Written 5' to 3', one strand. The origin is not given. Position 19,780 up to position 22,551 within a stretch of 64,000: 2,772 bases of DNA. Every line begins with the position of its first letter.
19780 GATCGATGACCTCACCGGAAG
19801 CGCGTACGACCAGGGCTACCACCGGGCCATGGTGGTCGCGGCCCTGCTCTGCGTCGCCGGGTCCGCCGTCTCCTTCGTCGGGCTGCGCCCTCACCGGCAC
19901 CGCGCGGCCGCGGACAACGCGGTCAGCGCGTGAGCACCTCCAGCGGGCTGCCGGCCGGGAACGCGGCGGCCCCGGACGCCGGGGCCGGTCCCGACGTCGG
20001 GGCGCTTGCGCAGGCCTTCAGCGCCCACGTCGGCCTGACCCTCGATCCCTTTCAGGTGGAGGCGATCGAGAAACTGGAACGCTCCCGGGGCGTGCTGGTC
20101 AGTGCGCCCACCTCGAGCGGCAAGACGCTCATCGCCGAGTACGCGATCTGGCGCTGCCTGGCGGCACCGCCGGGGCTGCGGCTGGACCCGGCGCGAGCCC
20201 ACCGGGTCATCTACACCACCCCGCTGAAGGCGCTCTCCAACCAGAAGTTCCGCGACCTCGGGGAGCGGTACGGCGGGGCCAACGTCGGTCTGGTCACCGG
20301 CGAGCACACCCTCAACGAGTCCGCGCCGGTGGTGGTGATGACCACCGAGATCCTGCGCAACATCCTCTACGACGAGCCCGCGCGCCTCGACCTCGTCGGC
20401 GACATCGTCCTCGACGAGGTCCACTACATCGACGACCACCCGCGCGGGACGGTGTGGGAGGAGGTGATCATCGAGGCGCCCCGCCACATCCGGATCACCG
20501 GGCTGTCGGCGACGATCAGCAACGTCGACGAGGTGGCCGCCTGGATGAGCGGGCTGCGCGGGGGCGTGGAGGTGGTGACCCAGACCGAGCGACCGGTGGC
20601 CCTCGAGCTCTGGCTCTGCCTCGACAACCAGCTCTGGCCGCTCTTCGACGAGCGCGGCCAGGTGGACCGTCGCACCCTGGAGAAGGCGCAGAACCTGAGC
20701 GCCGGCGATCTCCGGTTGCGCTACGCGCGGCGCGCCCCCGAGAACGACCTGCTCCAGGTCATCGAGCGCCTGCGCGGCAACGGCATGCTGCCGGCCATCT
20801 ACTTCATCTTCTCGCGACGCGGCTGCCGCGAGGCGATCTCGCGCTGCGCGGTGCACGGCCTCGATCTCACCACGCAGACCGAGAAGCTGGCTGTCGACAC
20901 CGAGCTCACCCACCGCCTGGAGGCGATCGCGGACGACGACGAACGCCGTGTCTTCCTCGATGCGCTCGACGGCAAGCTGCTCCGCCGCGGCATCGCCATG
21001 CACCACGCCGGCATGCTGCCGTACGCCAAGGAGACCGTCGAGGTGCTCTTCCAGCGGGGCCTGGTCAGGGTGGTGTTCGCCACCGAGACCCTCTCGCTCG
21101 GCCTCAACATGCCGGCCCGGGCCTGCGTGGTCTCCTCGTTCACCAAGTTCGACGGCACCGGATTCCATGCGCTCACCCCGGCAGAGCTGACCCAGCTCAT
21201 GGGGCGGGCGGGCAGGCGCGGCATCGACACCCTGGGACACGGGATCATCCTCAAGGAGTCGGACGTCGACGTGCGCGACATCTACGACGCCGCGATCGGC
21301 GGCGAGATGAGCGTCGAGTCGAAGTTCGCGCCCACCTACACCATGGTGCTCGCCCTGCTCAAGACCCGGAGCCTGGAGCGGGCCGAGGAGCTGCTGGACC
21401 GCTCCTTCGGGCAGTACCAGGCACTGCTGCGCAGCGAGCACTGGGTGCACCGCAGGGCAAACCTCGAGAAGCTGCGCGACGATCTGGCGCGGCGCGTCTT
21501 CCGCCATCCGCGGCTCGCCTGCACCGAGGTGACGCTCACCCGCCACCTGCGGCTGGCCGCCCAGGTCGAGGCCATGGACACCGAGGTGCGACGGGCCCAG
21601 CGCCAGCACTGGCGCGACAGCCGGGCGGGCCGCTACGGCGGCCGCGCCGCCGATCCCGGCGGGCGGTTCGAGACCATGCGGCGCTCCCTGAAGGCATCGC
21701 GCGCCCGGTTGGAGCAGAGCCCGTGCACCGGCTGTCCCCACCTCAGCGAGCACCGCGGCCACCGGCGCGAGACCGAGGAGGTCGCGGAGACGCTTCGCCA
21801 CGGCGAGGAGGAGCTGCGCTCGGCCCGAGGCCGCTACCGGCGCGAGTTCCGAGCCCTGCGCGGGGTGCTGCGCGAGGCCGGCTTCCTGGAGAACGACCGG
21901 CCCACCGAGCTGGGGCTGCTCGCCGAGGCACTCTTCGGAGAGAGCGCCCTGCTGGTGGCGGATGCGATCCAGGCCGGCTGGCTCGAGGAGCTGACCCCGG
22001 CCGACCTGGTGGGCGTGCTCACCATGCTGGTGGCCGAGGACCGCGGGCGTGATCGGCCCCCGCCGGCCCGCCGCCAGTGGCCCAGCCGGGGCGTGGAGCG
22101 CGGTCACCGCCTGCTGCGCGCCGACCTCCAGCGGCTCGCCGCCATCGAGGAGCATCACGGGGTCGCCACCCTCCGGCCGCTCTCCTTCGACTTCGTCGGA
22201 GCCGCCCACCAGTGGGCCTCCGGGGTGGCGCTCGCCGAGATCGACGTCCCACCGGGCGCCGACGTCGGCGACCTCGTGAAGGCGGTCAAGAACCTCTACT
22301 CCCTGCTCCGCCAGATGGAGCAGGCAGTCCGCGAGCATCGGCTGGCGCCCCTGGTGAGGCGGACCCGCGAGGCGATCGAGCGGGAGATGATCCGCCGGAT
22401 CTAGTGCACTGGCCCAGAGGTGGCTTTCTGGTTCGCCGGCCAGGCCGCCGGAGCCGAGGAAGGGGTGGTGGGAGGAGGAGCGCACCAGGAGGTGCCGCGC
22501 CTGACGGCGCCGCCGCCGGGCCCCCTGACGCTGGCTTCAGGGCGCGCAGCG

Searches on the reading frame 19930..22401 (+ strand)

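Call 43: search_protein_families(library=pfam, proteins=[window:19930-22401:+], max_evalue=0.0001)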
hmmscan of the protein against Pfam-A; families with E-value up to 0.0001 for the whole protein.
window:19930-22401:+ (824 aa): 5 families
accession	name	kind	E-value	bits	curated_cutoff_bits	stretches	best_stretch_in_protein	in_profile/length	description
PF00270.35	DEAD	-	1.2e-24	87.4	26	1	40-201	2-166/167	DEAD/DEAH box helicase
PF08148.17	DSHCT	-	1.2e-21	77.7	22.7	1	655-821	1-170/172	DSHCT (NUC185) domain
PF04851.21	ResIII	-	5.3e-10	39.9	22.5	1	37-197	3-163/164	Type III restriction enzyme, res subunit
PF00271.37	Helicase_C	-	2.4e-07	31.4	23.5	1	353-431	40-110/110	Helicase conserved C-terminal domain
PF22527.2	DEXQc_Suv3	-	4.7e-06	26.7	27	1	89-203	36-142/154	DEXQ-box helicase domain of Suv3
